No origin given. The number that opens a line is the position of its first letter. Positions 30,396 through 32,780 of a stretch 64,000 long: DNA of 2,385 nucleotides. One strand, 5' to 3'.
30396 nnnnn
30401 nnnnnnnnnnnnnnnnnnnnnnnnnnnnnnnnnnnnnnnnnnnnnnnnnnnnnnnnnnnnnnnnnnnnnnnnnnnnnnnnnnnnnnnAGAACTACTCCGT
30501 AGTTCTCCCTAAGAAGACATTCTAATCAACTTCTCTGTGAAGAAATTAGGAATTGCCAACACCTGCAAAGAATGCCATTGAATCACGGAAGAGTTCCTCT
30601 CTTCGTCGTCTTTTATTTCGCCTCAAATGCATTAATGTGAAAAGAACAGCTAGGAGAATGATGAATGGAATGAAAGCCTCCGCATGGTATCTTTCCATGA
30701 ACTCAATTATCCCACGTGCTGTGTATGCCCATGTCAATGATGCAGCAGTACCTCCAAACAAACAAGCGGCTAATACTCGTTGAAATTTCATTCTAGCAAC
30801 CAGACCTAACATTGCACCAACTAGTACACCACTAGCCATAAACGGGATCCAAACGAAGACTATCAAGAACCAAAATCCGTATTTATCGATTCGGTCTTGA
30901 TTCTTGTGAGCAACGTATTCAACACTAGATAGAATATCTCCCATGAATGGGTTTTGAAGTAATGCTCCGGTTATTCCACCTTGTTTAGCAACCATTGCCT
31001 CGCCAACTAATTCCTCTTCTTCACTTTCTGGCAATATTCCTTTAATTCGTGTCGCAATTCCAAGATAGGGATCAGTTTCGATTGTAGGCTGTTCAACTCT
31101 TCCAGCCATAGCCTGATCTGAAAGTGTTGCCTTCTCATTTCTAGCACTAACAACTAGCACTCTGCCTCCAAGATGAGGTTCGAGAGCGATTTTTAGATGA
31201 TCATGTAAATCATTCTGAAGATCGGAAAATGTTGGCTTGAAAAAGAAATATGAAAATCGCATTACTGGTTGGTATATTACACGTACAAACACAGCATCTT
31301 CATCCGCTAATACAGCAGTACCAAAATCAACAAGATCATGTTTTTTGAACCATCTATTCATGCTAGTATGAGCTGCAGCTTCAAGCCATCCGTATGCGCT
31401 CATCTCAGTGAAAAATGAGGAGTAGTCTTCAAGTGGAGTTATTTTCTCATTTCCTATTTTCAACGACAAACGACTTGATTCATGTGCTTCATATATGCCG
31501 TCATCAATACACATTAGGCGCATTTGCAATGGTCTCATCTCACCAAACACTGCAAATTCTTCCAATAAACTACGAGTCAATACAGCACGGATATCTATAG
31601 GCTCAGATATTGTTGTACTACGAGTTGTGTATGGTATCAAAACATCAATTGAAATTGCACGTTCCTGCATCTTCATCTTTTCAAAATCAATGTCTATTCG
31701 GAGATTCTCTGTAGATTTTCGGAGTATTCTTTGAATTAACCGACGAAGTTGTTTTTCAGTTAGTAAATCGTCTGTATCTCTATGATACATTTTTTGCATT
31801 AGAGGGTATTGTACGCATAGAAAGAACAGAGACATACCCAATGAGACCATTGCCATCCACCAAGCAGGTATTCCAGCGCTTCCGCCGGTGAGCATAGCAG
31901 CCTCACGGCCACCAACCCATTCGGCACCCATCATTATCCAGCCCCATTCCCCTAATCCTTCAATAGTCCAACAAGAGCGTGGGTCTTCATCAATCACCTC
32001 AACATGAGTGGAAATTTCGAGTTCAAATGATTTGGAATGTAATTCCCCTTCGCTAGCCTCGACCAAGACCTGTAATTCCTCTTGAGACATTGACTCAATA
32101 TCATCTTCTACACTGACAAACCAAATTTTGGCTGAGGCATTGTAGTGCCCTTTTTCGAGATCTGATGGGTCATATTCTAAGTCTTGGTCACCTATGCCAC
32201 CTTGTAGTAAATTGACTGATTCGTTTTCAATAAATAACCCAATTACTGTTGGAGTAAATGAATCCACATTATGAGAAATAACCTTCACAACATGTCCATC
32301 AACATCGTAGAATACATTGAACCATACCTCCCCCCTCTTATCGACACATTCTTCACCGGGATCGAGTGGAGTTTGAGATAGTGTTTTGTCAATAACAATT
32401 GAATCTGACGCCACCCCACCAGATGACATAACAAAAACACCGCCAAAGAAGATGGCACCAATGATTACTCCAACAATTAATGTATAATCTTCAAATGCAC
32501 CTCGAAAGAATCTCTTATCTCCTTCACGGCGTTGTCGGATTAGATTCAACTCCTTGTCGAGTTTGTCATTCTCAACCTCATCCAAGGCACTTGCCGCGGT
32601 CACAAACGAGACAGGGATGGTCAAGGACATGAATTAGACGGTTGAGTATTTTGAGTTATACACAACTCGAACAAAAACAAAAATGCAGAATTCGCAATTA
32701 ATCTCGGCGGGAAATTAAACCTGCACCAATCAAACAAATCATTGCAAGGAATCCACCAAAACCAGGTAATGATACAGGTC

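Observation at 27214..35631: Candidate novel cell-surface module: a 977-aa hyper-acidic multi-EF-hand protein with a PGF-CTERM anchor, a 694-aa unknown membrane protein and a MacB-type ABC transporter, all on one strand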

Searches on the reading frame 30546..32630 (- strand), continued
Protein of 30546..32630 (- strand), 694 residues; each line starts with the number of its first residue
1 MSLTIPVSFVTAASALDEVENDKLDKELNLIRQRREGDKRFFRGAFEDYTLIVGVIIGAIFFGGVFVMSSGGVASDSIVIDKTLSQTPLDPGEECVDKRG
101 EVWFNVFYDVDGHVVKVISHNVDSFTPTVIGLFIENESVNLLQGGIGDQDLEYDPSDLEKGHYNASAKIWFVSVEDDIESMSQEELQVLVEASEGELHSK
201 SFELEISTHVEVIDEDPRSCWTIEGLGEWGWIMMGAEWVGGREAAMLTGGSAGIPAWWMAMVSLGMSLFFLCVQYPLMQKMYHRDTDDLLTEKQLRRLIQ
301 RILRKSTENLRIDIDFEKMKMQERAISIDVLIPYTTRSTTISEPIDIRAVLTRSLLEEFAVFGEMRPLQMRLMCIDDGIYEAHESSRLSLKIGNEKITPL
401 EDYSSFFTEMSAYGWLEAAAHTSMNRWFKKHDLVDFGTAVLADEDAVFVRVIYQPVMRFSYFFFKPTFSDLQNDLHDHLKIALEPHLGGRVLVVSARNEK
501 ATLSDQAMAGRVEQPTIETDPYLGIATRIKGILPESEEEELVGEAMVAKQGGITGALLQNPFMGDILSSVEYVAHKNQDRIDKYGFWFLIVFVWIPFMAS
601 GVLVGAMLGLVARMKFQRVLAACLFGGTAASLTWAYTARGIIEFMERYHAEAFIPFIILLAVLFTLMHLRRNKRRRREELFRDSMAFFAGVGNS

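Call 47: search_protein_families(library=pfam, proteins=[L057:3303-9821:-, L031:3126-9773:-, L001:5465-7288:+, L013:4544-5923:+, L030:5984-7186:+, L030:7235-9952:+, L077:7770-9938:+], max_evalue=0.001)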
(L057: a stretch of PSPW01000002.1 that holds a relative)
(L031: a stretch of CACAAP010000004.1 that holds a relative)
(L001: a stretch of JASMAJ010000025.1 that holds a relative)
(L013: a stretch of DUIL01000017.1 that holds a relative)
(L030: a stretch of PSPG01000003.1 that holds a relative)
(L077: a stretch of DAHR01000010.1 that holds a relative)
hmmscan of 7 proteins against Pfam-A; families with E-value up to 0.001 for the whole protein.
L057:3303-9821:- (2172 aa): 6 families
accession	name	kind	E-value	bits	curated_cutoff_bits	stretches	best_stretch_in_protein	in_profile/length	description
PF25390.1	WD40_RLD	-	1.3e-161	538.4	150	4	1328-1622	33-335/363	RCC1-like domain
PF13540.12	RCC1_2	-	8.5e-110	356.6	22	13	1022-1050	2-30/30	Regulator of chromosome condensation (RCC1) repeat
PF00415.24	RCC1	-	1.7e-102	336.3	21.7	11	1344-1391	1-48/50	Regulator of chromosome condensation (RCC1) repeat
PF00082.27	Peptidase_S8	-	1.1e-34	120.5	21.8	1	279-673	1-288/288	Subtilase family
PF25384.1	Alsin_RLD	-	1.8e-23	84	100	1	1033-1139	238-339/405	Alsin RCC1-like domain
PF07699.19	Ephrin_rec_like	-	1.2e-08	35.1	23.1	1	1730-1778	1-48/48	Tyrosine-protein kinase ephrin type A/B receptor-like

L031:3126-9773:- (2215 aa): 7 families
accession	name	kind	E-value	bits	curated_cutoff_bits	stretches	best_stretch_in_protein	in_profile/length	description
PF25390.1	WD40_RLD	-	6.4e-158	526.2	150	3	869-1187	3-327/363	RCC1-like domain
PF00415.24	RCC1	-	1.1e-105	346.5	21.7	11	1387-1431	6-50/50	Regulator of chromosome condensation (RCC1) repeat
PF13540.12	RCC1_2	-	4.2e-105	341.7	22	12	1419-1447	2-30/30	Regulator of chromosome condensation (RCC1) repeat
PF00082.27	Peptidase_S8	-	4.8e-35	121.7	21.8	1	279-704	1-288/288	Subtilase family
PF25384.1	Alsin_RLD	-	8.6e-22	78.4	100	2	818-952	199-328/405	Alsin RCC1-like domain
PF07699.19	Ephrin_rec_like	-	1.9e-10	40.8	23.1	1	1768-1816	1-48/48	Tyrosine-protein kinase ephrin type A/B receptor-like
PF04151.21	PPC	-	6.4e-05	24.2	25.9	0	726-806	1-70/70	Bacterial pre-peptidase C-terminal domain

L001:5465-7288:+ (607 aa): 0 families

L013:4544-5923:+ (459 aa): 1 family
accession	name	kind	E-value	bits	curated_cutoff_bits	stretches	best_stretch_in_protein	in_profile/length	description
PF04389.22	Peptidase_M28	-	7.3e-16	58.9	21.3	1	110-254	1-103/193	Peptidase family M28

L030:5984-7186:+ (400 aa): 1 family
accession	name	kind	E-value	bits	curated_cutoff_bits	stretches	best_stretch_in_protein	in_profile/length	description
PF04389.22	Peptidase_M28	-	2.2e-20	73.6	21.3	1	111-364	1-175/193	Peptidase family M28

L030:7235-9952:+ (905 aa): 5 families
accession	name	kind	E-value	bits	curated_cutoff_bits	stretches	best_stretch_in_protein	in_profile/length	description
PF13499.12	EF-hand_7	-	2.8e-22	79.3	30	1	395-462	3-65/67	EF-hand domain pair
PF00036.39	EF-hand_1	-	1.8e-18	65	25.4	2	359-383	3-27/29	EF hand domain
PF13405.12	EF-hand_6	-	2e-18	64.7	25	0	444-464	7-27/30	EF-hand domain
PF13202.12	EF-hand_5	-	3.5e-06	26.7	25.9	0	607-627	4-24/25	EF hand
PF00057.23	Ldl_recept_a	-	0.00083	20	24.1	1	317-346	6-35/37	Low-density lipoprotein receptor domain class A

L077:7770-9938:+ (722 aa): 1 family
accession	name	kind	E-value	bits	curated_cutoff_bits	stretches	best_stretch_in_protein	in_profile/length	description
PF00057.23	Ldl_recept_a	-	0.00083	20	24.1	1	330-359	6-35/37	Low-density lipoprotein receptor domain class A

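Call 75: search_protein_families(library=padloc, proteins=[window:30546-32630:-], max_evalue=0.001)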
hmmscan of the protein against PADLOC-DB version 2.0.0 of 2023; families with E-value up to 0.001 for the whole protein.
window:30546-32630:- (694 aa): 0 families

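Call 76: search_protein_families(library=phrogs, proteins=[window:30546-32630:-], max_evalue=0.001)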
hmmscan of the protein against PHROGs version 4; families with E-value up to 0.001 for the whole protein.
window:30546-32630:- (694 aa): 0 families

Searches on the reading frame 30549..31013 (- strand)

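Call 85: search_protein_families(library=pfam, proteins=[window:30549-31013:-], max_evalue=10)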
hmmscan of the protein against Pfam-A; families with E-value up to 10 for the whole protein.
seq(155 aa): 8 families
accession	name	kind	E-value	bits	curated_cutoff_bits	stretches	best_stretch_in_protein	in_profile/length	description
PF06695.16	Sm_multidrug_ex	-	7.9e-12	46.3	30.7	1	20-92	47-119/121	Putative small multi-drug export protein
PF09335.16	VTT_dom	-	0.00016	22.6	33.9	1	32-98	55-120/123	VTT domain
PF01757.29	Acyl_transf_3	-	0.00017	21.2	31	1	35-139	169-270/326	Acyltransferase domain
PF20664.2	DUF6814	-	0.024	15.3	25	1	35-64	32-58/71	Family of unknown function (DUF6814)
PF09769.14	ApoO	-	0.077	13.3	31.4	1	63-114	73-127/131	Apolipoprotein O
PF10318.15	7TM_GPCR_Srh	-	0.13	11.7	26.3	1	50-128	56-144/302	Serpentine type 7TM GPCR chemoreceptor Srh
PF02699.20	YajC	-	0.18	12.2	28.2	1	114-146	3-35/78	Preprotein translocase subunit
PF06305.16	LapA_dom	-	5.6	7.4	28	0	119-140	34-55/64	Lipopolysaccharide assembly protein A domain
